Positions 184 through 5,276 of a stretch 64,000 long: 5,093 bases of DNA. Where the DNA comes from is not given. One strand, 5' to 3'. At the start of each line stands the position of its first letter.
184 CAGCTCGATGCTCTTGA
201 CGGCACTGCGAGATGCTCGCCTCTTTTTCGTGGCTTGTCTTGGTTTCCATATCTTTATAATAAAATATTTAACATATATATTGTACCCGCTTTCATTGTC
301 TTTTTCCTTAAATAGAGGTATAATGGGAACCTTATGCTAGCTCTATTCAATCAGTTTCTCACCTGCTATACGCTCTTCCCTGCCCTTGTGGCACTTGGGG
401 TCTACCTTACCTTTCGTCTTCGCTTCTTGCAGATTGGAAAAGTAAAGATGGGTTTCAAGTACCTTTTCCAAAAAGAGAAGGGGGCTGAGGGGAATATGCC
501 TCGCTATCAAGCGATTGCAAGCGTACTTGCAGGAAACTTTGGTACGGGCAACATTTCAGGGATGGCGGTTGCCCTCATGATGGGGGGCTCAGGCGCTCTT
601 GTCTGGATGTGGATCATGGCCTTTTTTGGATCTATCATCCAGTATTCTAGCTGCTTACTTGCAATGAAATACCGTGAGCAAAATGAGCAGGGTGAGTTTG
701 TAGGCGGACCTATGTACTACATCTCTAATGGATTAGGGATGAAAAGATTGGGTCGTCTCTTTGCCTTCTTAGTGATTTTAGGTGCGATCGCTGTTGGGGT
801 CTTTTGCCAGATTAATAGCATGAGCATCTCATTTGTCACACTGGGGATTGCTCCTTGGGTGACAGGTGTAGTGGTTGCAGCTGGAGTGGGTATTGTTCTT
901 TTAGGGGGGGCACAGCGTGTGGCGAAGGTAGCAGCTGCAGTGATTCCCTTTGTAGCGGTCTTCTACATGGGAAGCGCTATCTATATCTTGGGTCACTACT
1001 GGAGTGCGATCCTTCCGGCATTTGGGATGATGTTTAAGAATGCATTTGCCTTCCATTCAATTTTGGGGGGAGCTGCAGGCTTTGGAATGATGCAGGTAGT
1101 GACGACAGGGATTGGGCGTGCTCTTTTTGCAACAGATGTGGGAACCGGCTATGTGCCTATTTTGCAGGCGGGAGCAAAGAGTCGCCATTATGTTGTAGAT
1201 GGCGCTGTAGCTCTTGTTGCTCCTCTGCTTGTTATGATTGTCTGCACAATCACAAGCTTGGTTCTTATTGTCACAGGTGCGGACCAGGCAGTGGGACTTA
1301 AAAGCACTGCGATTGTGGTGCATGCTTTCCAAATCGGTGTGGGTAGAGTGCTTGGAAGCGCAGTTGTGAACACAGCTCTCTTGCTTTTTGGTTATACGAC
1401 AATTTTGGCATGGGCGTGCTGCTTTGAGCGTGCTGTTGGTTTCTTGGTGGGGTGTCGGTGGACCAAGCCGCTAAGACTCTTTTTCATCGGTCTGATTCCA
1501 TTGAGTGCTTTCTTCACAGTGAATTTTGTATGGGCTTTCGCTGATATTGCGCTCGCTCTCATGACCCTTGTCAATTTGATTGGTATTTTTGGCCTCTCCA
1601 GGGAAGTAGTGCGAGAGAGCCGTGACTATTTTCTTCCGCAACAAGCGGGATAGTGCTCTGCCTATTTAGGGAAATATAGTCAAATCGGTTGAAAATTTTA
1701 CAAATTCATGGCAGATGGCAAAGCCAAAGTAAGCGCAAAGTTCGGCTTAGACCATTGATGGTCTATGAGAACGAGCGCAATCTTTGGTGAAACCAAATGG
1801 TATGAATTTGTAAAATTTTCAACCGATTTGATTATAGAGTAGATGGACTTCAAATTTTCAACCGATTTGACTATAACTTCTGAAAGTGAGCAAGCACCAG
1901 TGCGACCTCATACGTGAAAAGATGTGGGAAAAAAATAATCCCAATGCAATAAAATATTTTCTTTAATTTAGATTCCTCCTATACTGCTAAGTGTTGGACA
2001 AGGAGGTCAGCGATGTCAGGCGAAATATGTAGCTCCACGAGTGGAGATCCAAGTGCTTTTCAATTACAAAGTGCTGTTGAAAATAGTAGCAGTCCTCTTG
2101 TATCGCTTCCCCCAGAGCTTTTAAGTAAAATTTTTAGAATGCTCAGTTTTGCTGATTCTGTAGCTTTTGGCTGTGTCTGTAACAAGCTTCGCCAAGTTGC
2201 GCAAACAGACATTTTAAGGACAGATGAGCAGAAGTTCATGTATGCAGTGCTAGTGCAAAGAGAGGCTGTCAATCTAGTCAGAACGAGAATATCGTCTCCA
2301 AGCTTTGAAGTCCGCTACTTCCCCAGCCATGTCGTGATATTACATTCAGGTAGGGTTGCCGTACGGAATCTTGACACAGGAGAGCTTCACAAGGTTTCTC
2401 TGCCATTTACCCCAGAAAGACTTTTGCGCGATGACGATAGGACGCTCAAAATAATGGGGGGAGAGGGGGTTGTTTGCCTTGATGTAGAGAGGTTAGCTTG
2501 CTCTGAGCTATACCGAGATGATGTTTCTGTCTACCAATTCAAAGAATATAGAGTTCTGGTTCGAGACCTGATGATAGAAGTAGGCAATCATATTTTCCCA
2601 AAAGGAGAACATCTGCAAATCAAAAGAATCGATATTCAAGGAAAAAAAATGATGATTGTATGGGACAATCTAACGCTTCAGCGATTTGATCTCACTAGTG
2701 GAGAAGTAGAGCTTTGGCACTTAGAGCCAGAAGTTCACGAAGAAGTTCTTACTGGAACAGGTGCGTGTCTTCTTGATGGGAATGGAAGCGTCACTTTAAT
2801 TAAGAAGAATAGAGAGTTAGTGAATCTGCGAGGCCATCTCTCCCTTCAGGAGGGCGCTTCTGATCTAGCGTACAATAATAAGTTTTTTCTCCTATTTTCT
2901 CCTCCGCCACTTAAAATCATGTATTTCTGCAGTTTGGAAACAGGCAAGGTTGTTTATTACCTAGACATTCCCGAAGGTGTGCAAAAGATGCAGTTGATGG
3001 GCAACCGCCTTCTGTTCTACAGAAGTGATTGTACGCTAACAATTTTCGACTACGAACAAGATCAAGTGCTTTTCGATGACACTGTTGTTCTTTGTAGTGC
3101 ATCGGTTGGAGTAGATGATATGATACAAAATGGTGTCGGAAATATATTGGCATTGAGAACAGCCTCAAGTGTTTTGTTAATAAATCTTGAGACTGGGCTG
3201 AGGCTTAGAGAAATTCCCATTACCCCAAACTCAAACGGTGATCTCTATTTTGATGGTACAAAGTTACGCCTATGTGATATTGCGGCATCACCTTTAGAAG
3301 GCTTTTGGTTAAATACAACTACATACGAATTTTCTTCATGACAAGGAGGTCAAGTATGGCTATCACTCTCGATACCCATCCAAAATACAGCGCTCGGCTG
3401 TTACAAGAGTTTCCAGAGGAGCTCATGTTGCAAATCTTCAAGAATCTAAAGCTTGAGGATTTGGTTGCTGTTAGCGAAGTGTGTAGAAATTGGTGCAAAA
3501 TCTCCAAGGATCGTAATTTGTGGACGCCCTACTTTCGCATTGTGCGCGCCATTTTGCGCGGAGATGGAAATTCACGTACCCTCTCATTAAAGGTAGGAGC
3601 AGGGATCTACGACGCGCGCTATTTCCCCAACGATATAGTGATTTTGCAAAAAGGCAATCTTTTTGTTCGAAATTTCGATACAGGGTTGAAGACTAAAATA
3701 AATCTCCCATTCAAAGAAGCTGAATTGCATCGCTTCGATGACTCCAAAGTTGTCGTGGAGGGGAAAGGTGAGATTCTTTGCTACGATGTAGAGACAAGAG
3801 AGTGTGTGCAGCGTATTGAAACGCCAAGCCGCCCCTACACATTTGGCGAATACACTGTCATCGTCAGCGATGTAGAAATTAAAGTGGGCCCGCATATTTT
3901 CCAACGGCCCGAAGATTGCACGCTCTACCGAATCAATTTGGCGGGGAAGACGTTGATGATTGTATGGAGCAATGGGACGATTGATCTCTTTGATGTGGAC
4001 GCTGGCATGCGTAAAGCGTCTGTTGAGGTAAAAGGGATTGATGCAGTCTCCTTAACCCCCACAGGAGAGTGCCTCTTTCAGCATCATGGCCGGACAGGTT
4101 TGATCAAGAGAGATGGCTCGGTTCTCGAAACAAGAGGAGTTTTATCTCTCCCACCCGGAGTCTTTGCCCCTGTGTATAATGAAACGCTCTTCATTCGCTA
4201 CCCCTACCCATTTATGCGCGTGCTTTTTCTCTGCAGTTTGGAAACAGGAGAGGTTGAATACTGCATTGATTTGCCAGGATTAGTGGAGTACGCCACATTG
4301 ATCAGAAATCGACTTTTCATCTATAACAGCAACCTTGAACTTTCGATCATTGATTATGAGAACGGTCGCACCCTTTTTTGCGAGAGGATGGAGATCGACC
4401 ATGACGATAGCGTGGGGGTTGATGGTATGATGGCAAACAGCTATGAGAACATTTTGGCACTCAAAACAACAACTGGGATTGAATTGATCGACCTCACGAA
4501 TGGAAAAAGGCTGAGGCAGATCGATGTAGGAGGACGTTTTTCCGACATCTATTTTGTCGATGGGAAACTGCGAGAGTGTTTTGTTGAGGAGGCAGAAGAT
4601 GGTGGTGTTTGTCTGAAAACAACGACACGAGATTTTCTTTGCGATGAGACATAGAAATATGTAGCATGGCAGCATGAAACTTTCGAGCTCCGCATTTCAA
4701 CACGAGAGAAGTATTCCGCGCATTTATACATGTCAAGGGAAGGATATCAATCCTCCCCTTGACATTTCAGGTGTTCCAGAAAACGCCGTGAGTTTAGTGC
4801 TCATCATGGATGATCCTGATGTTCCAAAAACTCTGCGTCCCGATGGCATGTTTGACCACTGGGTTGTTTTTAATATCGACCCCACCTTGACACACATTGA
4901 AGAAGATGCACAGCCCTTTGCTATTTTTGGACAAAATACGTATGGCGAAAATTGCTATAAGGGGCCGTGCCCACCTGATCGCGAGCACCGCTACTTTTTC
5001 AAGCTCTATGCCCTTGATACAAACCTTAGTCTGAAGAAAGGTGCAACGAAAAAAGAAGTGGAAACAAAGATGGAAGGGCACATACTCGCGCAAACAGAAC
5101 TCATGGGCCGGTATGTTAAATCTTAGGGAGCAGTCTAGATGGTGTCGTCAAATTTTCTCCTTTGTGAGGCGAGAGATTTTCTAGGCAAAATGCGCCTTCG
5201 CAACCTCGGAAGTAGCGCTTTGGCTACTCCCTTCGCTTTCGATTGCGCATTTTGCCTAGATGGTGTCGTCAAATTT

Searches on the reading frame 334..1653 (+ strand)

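Call 39: search_protein_families(library=pfam, proteins=[window:334-1653:+], max_evalue=0.001)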
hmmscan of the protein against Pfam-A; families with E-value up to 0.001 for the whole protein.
window:334-1653:+ (439 aa): 1 family
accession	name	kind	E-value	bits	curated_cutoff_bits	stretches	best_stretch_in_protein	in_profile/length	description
PF01235.23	Na_Ala_symp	-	1.7e-92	311.2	24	1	44-437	2-384/392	Sodium:alanine symporter family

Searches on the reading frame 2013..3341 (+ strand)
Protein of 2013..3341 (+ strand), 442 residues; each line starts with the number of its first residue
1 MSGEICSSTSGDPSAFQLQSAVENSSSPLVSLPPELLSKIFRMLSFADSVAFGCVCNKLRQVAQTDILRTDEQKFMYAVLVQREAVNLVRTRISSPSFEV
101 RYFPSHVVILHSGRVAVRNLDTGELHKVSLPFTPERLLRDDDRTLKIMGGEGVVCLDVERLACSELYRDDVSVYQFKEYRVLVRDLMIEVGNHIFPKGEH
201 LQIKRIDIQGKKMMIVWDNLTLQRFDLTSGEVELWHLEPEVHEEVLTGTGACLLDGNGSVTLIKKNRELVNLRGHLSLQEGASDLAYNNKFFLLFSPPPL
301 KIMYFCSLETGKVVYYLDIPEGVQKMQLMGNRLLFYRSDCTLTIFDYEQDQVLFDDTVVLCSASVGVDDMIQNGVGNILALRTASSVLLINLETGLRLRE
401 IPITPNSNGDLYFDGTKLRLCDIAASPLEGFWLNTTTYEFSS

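Call 39: search_protein_families(library=pfam, proteins=[window:2013-3341:+], max_evalue=0.001)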
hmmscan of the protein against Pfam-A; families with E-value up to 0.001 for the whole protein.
window:2013-3341:+ (442 aa): 2 families
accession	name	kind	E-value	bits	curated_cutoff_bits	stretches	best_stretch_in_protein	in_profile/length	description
PF00646.38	F-box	-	2.2e-07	30.9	20.5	1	31-68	3-40/43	F-box domain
PF12937.12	F-box-like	-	3e-07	30.5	24.3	1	30-68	2-40/47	F-box-like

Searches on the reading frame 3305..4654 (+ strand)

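Call 39: search_protein_families(library=pfam, proteins=[window:3305-4654:+], max_evalue=0.001)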
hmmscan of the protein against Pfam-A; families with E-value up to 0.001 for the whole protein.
window:3305-4654:+ (449 aa): 4 families
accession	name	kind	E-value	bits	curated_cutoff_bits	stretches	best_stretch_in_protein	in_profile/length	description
PF12937.12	F-box-like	-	1.1e-11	44.7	24.3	1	37-75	5-43/47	F-box-like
PF00646.38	F-box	-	1.6e-09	37.8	20.5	1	34-74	2-42/43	F-box domain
PF04053.20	B-prop_COPA_B_2nd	-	0.00028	20.9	57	0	110-174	79-146/248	COPA/B second beta-propeller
PF12894.13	ANAPC4_WD40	-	0.00087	19.9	22.9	0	212-241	48-77/91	Anaphase-promoting complex subunit 4 WD40 domain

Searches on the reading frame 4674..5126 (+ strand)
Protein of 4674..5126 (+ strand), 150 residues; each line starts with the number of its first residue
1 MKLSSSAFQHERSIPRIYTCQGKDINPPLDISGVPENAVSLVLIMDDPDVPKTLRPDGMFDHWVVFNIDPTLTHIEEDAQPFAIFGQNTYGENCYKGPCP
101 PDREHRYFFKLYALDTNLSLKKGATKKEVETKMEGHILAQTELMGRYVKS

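Call 39: search_protein_families(library=pfam, proteins=[window:4674-5126:+], max_evalue=0.001)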
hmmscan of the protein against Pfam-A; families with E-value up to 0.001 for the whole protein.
window:4674-5126:+ (150 aa): 1 family
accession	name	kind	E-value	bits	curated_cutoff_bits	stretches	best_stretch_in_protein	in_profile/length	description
PF01161.25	PBP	-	2.3e-41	141.7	24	1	14-147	2-135/135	Phosphatidylethanolamine-binding protein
